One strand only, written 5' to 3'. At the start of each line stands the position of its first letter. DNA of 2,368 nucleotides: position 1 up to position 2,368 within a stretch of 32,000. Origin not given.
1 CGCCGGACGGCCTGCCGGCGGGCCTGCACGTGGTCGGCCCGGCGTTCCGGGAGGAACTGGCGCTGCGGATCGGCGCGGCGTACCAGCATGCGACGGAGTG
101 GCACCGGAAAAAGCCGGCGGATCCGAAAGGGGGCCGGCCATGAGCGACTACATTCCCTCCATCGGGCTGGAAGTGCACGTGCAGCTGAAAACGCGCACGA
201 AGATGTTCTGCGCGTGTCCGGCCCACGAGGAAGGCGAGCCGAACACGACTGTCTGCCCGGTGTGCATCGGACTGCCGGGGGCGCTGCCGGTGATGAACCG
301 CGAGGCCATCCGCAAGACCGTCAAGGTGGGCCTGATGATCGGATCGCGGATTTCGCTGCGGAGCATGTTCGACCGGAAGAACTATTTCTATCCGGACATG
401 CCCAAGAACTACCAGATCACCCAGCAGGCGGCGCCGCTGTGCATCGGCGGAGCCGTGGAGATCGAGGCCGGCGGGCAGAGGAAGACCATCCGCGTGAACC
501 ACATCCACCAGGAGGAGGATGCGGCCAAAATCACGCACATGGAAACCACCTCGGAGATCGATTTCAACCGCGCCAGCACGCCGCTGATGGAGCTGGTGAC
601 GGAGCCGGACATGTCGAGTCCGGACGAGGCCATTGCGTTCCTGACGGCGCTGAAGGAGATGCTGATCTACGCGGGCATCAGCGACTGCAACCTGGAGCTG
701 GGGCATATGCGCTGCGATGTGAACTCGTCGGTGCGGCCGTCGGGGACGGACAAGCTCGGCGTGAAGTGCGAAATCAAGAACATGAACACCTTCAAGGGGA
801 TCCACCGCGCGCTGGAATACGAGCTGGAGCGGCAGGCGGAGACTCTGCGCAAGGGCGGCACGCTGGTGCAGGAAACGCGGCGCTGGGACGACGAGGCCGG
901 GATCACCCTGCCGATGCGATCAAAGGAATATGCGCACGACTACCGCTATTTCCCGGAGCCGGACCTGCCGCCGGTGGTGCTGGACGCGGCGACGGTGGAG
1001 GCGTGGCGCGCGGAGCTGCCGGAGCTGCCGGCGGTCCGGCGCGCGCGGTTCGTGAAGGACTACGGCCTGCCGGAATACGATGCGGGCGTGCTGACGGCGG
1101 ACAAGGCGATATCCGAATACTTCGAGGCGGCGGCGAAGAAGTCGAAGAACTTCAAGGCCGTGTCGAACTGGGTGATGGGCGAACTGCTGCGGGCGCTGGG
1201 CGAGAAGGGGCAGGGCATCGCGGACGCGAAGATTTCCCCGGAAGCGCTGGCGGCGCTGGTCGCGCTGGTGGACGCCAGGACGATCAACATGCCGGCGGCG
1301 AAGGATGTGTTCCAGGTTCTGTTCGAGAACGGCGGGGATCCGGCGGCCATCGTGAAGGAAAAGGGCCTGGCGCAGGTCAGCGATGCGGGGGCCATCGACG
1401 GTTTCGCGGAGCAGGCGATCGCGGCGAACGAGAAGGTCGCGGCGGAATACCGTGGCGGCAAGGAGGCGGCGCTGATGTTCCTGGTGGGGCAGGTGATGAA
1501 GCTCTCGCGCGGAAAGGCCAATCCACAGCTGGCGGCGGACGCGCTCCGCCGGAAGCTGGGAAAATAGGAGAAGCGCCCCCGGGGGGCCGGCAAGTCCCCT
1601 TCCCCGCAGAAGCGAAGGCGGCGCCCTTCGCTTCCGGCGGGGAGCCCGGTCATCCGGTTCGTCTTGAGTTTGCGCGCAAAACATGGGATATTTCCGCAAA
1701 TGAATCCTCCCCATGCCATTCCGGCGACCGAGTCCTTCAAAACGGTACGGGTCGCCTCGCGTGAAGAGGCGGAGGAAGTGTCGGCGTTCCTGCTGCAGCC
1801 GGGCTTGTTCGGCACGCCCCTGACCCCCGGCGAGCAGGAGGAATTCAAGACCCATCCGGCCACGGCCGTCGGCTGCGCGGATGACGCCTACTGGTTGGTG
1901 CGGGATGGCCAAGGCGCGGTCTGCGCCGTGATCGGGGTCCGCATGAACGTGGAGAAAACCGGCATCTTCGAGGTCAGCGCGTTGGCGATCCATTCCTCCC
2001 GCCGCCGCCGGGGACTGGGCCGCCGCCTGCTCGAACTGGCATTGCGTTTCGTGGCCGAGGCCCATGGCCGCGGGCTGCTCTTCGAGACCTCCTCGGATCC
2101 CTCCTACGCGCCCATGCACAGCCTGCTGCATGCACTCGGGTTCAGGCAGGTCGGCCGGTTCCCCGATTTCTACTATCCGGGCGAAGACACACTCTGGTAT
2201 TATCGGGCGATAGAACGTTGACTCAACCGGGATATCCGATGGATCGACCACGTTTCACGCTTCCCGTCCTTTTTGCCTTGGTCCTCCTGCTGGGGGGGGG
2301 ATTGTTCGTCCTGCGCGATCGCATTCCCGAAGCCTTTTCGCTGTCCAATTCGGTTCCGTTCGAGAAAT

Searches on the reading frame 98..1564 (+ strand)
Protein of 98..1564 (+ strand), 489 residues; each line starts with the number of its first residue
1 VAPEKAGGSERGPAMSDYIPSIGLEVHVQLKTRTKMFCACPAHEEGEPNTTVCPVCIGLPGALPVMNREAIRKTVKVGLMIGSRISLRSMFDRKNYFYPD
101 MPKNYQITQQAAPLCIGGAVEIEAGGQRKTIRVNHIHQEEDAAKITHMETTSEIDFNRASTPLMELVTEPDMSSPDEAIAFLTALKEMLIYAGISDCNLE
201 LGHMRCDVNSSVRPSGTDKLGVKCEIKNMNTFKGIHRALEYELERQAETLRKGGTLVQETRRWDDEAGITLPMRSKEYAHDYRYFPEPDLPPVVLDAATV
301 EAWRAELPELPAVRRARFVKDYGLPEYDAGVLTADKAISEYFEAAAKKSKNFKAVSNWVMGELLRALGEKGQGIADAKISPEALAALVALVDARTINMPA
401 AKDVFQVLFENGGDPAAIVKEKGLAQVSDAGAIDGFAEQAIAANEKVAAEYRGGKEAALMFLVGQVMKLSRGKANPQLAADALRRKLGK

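Call 14: search_protein_families(library=pfam, proteins=[window:98-1564:+], max_evalue=0.001)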
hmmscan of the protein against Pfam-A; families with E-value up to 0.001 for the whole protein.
window:98-1564:+ (489 aa): 2 families
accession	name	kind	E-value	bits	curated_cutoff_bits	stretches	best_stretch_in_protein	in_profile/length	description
PF02934.20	GatB_N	-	5.7e-113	377.1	23.4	1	21-300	2-276/277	GatB/GatE catalytic domain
PF02637.23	GatB_Yqey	-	4e-47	160.3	27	1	340-487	1-148/148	GatB domain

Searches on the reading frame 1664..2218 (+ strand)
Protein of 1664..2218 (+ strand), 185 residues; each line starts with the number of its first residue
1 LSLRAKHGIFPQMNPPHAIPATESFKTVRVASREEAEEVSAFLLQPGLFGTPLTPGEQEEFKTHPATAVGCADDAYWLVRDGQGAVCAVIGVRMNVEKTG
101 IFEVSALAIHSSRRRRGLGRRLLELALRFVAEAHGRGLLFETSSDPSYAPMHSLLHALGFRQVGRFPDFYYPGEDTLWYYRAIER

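Call 11: search_protein_families(library=pfam, proteins=[window:1664-2218:+], max_evalue=0.01)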
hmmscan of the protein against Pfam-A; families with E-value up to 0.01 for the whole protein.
window:1664-2218:+ (185 aa): 3 families
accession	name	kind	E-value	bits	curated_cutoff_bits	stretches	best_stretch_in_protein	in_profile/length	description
PF00583.31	Acetyltransf_1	-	7e-08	33.2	20.7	1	72-160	31-116/116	Acetyltransferase (GNAT) family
PF13508.13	Acetyltransf_7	-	2.5e-07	31.4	27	1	74-161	3-83/84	Acetyltransferase (GNAT) domain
PF13673.13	Acetyltransf_10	-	0.0016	18.9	23.6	1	83-164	39-111/128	Acetyltransferase (GNAT) domain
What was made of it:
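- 1664..2221 (+): GNAT N-acetyltransferase (185 aa from TTG 1664; gene callers elsewhere start it about 12 codons later). First gene of the conserved triad. Pfam Acetyltransf_1 E 7e-8 (call 11).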

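Call 33: search_protein_families(library=ncbifam, proteins=[window:1664-2218:+], max_evalue=0.01)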
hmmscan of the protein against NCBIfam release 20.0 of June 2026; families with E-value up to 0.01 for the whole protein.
window:1664-2218:+ (185 aa): 4 families
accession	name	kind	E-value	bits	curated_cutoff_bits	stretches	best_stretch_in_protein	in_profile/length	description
TIGR01575.1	rimI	equivalog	4.8e-06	26.8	86.4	1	73-174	30-126/132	ribosomal protein S18-alanine N-acetyltransferase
TIGR03448.1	mycothiol_MshD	equivalog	0.0045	16.3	163.1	1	97-161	224-286/294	mycothiol synthase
NF005840.0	PRK07757.1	equivalog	0.0058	16.5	154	1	78-131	46-96/153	N-acetyltransferase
NF033213.1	matur_PanM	equivalog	0.0064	16.3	68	1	93-163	55-124/130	aspartate 1-decarboxylase autocleavage activator PanM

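Call 64: search_solved_structures(query=window:1664-2218:+, max_evalue=0.01)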
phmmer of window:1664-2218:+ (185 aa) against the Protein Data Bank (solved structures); distinct sequences matched with E-value up to 0.01: 7.
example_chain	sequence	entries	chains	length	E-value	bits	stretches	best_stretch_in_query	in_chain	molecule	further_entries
2r7h_A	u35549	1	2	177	3.3e-06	30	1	35-179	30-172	Putative D-alanine N-acetyltransferase of GNAT family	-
2wpw_A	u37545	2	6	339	7.7e-06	28.8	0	73-142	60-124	ORF14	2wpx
9cr5_A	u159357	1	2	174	2.1e-05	27.4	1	75-160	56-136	Acetyltransferase PA2271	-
1ghe_A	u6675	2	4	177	0.00057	22.7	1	77-170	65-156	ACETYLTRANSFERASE | TABTOXIN RESISTANCE PROTEIN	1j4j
9fpz_2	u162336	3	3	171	0.0085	18.9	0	78-177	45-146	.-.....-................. 10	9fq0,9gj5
2c27_A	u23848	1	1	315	0.0087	18.8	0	90-138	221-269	MYCOTHIOL SYNTHASE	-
1ozp_A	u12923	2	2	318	0.0089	18.8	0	90-138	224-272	hypothetical protein Rv0819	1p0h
